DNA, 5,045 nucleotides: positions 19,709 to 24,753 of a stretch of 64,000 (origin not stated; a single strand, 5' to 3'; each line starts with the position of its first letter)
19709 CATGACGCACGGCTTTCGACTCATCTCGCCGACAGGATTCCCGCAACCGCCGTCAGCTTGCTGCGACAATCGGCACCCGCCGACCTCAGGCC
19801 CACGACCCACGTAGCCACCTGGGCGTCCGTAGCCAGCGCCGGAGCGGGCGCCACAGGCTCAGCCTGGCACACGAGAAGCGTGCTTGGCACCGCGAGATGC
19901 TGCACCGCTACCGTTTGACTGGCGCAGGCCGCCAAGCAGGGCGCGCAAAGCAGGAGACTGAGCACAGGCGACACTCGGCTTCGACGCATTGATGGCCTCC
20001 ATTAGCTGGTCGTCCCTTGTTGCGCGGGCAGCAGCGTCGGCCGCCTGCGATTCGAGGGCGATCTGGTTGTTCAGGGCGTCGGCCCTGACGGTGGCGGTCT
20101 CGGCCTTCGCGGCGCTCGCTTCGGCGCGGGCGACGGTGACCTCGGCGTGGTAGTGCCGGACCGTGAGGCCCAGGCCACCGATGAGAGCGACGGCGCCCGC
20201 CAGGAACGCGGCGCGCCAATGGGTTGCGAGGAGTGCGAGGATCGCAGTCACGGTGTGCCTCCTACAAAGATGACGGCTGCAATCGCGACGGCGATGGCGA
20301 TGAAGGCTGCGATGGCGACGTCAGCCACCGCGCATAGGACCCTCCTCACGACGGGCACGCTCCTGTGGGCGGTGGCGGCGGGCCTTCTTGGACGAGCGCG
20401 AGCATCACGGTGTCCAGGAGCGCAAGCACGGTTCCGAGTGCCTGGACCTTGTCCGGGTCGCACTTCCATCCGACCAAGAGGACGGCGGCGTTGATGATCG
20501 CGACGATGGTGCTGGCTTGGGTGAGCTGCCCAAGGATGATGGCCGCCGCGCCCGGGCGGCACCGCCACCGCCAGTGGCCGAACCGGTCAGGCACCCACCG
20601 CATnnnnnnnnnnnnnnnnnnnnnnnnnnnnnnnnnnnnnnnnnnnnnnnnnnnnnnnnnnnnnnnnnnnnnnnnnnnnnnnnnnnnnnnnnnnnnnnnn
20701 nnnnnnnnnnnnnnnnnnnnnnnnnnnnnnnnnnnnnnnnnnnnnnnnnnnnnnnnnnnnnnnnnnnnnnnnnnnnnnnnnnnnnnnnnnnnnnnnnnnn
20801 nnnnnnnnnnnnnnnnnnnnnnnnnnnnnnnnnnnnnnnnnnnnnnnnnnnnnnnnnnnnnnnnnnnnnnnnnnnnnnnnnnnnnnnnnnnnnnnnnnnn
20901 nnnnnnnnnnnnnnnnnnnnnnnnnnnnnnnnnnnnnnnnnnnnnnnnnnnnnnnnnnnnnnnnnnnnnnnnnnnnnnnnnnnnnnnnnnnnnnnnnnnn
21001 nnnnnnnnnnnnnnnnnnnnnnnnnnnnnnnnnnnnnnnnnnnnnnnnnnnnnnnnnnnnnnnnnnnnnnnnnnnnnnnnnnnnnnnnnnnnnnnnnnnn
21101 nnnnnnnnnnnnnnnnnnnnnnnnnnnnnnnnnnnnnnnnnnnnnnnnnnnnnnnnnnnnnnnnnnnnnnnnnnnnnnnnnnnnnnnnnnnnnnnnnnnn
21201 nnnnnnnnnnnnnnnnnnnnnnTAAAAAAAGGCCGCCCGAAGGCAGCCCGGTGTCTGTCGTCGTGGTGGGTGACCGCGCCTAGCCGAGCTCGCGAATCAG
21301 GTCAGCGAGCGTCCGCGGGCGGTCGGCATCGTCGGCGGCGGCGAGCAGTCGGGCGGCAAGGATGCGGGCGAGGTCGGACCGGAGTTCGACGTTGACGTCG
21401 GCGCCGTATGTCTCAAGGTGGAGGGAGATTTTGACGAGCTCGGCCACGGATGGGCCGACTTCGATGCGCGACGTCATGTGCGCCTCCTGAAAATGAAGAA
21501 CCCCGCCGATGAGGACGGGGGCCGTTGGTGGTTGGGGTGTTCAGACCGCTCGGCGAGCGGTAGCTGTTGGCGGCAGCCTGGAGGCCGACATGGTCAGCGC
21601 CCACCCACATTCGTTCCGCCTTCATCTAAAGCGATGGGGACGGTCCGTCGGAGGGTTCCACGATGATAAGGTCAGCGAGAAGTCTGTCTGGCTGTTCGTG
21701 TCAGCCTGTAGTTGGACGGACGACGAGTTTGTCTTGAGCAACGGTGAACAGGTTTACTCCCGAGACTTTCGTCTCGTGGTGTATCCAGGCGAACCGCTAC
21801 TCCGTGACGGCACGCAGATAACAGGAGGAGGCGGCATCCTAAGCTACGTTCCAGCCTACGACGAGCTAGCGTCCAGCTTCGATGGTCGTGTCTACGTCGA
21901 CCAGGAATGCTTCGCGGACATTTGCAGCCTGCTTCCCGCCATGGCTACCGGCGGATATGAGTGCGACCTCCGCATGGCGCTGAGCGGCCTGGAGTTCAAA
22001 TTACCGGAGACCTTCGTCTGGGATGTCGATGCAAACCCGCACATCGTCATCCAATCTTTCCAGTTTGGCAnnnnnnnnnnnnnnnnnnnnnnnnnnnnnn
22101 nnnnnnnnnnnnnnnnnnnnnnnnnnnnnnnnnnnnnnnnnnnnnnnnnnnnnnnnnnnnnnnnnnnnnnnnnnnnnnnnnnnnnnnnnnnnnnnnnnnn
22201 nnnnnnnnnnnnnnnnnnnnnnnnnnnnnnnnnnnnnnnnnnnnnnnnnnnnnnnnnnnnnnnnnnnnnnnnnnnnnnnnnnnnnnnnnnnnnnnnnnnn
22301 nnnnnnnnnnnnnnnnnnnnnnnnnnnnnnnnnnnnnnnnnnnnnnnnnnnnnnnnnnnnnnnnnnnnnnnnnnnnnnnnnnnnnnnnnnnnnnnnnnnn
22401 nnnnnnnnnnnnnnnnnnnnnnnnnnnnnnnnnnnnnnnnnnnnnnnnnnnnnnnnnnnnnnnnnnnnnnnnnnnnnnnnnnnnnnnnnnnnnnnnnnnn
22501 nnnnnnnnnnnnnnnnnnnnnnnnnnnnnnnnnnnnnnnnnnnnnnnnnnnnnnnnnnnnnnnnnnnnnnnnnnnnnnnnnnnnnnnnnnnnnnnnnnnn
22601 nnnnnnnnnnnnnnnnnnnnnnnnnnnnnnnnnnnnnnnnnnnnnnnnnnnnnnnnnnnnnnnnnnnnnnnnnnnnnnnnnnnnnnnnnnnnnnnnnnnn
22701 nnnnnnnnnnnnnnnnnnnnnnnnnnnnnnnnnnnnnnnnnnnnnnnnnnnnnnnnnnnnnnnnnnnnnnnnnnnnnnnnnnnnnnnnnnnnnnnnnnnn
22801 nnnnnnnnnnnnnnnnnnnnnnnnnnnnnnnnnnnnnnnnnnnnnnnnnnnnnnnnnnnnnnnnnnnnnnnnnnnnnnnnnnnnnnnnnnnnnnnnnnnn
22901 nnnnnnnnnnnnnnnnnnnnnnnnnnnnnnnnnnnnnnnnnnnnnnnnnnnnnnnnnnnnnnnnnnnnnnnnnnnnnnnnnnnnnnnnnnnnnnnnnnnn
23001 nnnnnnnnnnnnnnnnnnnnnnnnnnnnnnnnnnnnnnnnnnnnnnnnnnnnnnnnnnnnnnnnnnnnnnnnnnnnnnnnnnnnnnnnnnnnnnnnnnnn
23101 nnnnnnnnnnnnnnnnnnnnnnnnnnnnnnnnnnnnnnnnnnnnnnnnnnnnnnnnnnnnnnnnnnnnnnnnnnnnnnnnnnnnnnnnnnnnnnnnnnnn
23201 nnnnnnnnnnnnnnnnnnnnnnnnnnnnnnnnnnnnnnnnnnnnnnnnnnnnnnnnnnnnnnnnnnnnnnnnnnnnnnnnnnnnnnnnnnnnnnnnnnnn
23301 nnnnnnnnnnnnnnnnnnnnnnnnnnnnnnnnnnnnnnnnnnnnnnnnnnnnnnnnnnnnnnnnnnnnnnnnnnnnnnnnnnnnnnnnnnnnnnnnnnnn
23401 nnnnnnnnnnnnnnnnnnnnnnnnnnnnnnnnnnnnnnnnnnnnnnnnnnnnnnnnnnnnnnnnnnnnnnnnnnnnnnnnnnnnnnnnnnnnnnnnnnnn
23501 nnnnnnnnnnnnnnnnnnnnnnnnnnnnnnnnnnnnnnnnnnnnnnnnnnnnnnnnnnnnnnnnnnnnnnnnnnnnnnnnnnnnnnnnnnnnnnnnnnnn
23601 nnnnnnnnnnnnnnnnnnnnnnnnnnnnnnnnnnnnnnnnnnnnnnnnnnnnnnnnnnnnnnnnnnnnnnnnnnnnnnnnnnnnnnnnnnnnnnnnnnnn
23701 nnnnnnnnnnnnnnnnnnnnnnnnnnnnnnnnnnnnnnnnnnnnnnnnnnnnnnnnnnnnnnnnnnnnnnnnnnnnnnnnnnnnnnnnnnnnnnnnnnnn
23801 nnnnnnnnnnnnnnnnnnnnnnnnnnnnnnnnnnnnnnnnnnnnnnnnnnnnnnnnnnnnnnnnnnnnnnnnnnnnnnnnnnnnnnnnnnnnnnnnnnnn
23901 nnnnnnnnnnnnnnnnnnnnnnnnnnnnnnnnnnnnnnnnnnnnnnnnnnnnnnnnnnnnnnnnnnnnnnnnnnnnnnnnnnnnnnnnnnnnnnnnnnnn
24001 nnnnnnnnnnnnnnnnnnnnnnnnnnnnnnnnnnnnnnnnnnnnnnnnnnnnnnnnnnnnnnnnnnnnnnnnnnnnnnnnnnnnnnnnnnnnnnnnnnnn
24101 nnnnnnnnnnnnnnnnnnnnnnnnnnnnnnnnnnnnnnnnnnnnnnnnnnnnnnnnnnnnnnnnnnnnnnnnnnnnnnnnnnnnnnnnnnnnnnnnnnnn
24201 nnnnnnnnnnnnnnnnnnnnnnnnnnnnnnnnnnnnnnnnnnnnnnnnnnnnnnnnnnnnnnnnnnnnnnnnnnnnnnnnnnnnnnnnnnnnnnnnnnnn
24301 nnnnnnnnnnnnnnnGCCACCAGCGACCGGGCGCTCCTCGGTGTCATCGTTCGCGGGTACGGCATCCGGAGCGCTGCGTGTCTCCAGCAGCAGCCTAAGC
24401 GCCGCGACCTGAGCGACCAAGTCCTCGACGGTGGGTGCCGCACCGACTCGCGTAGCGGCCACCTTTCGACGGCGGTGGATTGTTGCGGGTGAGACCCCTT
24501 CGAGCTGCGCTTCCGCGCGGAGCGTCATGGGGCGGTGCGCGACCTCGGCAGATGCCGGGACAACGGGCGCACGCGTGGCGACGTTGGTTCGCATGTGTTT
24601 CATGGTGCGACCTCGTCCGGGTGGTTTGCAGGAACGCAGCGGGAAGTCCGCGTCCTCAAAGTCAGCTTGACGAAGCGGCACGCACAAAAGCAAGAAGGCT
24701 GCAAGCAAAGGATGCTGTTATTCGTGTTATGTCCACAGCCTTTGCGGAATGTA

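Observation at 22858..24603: Full-length T5 A1 homolog in a temperate alphaproteobacterial myophage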

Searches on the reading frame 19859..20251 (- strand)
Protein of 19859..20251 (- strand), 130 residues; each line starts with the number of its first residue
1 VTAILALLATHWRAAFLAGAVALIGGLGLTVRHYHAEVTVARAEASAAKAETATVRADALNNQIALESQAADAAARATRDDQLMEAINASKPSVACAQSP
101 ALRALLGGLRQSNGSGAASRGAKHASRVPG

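Call 19: search_protein_families(library=phrogs, proteins=[window:19859-20251:-], max_evalue=0.001)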
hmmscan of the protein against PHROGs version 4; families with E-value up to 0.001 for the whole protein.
window:19859-20251:- (130 aa): 0 families

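Call 48: search_protein_families(library=pfam, proteins=[window:19859-20251:-], max_evalue=1)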
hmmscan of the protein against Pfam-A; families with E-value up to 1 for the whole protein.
window:19859-20251:- (130 aa): 2 families
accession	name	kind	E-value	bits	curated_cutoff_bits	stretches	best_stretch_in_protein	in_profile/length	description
PF13567.11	DUF4131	-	0.055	13.6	31.6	1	4-43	19-60/165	Domain of unknown function (DUF4131)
PF02600.21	DsbB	-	0.094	13.5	22.1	1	3-44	45-89/148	Disulfide bond formation protein DsbB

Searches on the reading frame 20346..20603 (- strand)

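Call 19: search_protein_families(library=phrogs, proteins=[window:20346-20603:-], max_evalue=0.001)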
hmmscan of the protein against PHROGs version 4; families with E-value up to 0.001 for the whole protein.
window:20346-20603:- (85 aa): 0 families

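Call 48: search_protein_families(library=pfam, proteins=[window:20346-20603:-], max_evalue=1)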
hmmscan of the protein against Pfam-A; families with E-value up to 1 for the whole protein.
window:20346-20603:- (85 aa): 1 family
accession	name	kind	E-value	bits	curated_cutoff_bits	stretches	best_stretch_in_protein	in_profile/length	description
PF02588.21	YitT_membrane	-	0.059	13.2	24.3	1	21-74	34-89/205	Uncharacterised 5xTM membrane BCR, YitT family COG1284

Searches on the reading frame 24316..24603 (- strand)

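Call 48: search_protein_families(library=pfam, proteins=[window:24316-24603:-], max_evalue=1)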
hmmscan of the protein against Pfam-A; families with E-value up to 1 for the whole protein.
window:24316-24603:- (96 aa): 1 family
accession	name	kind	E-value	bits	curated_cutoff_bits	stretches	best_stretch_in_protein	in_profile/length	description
PF06617.18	M-inducer_phosp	-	0.12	12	25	1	5-55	202-249/274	M-phase inducer phosphatase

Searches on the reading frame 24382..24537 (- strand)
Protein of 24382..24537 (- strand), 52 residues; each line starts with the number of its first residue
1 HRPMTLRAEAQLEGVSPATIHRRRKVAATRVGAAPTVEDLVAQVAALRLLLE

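Call 69: search_solved_structures(query=A2, max_evalue=10, show_alignments=2)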
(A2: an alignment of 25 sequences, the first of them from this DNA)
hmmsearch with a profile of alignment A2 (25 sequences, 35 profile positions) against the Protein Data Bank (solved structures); distinct sequences matched with E-value up to 10: 63 (the best 60 are shown).
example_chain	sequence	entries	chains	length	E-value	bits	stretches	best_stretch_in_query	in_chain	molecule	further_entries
2l0k_A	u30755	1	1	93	0.00014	25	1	2-25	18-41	Stage III sporulation protein D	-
2xrn_A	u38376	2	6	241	0.00059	23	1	3-27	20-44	HTH-TYPE TRANSCRIPTIONAL REGULATOR TTGV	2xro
5ui5_I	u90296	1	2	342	0.0015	21.7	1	3-33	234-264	RNA polymerase sigma factor RpoN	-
8q4d_A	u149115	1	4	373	0.0034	20.6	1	1-26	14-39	Putative transposase for insertion sequence element IS5376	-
2cyy_A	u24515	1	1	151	0.0035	20.6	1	7-27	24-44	Putative HTH-type transcriptional regulator PH1519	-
8b4h_A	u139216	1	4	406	0.0038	20.5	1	1-26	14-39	Putative transposase for insertion sequence element IS5376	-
1ri7_A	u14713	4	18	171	0.0041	20.4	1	7-27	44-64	Putative transcriptional regulator | Putative HTH-type transcriptional regulator PH1519 | Uncharacterized HTH-type transcriptional regulator PH1519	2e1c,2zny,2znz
2w48_A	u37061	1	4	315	0.0049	20.1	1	1-27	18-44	SORBITOL OPERON REGULATOR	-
8tac_A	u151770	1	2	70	0.0057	19.9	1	4-23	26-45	DBP48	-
3ctp_A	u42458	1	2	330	0.009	19.3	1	6-28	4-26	Periplasmic binding protein/LacI transcriptional regulator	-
7trv_A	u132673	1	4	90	0.01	19.1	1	2-26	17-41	LysR-family transcriptional regulatory protein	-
3e3m_A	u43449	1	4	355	0.013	18.8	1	4-29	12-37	Transcriptional regulator, LacI family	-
7r3g_B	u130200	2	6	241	0.043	17.1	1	2-22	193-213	Regulatory protein RhlR | PROSS optimized variant of RhlR with 75 mutations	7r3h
2m8e_A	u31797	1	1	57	0.046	17.1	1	2-27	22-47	SLEEPING BEAUTY TRANSPOSASE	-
9vvu_A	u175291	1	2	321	0.05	16.9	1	5-25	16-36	LysR family transcriptional regulator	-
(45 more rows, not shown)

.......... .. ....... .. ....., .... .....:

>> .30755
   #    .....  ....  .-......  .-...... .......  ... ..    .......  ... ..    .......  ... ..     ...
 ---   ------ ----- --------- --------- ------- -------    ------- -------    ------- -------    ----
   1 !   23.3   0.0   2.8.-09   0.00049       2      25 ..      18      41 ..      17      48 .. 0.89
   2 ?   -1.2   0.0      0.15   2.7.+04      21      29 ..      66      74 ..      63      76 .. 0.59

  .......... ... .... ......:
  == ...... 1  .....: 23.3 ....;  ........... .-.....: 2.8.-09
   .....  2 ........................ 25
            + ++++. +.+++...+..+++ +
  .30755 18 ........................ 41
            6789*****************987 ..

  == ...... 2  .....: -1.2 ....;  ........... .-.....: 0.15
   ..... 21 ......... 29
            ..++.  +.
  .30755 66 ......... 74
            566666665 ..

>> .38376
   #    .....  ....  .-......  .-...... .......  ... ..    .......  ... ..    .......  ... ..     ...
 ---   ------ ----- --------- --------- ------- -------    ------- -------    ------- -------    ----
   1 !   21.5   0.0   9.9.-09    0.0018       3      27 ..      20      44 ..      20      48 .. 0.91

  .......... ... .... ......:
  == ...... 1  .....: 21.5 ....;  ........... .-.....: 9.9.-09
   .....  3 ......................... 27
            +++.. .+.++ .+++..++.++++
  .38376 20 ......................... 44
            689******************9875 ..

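Call 70: search_protein_families(library=pfam, alignment_id=A2, max_evalue=1)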
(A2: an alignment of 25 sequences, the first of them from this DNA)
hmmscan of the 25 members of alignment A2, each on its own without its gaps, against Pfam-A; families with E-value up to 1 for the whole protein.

A. member 1, seq(52 aa): 1 family
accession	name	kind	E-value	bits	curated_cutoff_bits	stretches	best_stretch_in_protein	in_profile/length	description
PF13932.14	SAM_GIDA_C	-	0.16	12.2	27.1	1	1-20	34-53/57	tRNA modifying enzyme MnmG/GidA C-terminal helical bundle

B. families by the number of members that match (of 25 scanned): 58 families (the first 25 are shown)
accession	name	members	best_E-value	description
PF13384.12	HTH_23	10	3.3e-05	Homeodomain-like domain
PF08281.18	Sigma70_r4_2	7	9.2e-05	Sigma-70, region 4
PF13404.12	HTH_AsnC-type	7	9.4e-05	AsnC-type helix-turn-helix domain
PF18024.7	HTH_50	6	0.0002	Helix-turn-helix domain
PF13936.12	HTH_38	6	0.00028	Helix-turn-helix domain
PF20432.4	Xre-like-HTH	6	0.00031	Antitoxin Xre-like helix-turn-helix domain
PF12728.13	HTH_17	5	0.0001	Helix-turn-helix domain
PF13551.12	HTH_29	5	0.00013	Winged helix-turn helix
PF13542.12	HTH_Tnp_ISL3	5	0.00023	Helix-turn-helix domain of transposase family ISL3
PF05225.22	HTH_psq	5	0.00024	helix-turn-helix, Psq domain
PF13518.12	HTH_28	5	0.0016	Helix-turn-helix domain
PF13412.12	HTH_24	5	0.0027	Winged helix-turn-helix DNA-binding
PF09339.16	HTH_IclR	5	0.0093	IclR helix-turn-helix domain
PF00376.29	MerR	4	0.00097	MerR family regulatory protein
PF12116.14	SpoIIID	4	0.0015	Stage III sporulation protein D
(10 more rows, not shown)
